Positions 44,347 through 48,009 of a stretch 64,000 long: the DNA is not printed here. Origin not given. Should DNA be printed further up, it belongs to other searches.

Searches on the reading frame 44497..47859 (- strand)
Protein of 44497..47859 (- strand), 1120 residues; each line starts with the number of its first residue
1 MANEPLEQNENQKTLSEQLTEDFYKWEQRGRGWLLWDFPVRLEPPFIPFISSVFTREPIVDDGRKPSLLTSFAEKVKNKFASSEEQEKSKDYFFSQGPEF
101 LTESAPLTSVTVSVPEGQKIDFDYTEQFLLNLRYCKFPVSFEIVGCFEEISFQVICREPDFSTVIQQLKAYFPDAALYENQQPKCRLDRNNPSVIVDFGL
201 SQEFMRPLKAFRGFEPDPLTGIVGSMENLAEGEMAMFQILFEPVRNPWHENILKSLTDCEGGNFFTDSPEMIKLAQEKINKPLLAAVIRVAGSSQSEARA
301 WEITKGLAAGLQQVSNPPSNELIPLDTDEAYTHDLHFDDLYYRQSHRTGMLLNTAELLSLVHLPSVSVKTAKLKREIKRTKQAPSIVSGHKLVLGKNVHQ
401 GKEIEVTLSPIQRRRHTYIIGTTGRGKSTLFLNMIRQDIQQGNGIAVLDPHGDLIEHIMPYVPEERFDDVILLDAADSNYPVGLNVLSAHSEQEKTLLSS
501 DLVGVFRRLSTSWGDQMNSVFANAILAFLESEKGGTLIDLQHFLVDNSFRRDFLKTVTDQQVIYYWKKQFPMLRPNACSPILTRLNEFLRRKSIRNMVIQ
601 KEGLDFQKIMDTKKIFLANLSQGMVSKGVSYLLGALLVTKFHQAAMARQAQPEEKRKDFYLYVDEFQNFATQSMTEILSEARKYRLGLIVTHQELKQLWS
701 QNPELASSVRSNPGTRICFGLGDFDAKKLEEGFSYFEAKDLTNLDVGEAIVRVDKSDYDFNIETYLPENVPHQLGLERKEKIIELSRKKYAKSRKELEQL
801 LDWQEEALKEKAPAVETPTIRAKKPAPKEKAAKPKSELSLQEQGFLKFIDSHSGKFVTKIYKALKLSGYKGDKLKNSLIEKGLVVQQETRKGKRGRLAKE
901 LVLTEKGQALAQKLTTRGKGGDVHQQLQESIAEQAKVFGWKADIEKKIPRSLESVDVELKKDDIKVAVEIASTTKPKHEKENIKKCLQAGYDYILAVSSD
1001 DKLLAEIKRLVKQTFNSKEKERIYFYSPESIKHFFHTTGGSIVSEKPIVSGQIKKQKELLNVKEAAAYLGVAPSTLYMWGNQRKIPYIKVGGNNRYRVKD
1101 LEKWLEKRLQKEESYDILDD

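Call 66: search_protein_families(library=pfam, proteins=[window:44497-47859:-], max_evalue=0.00001)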
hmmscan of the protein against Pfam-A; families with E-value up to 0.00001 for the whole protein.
window:44497-47859:- (1120 aa): 3 families
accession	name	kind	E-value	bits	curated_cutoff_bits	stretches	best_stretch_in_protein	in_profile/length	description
PF12728.13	HTH_17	-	6.2e-13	49.2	27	1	1059-1108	1-50/51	Helix-turn-helix domain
PF10412.15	TrwB_AAD_bind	-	7.5e-11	42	20.5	1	407-725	8-314/387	Type IV secretion-system coupling protein DNA-binding domain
PF01935.23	DUF87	-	3e-07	31.2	23.2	1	394-453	3-63/220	Helicase HerA, central domain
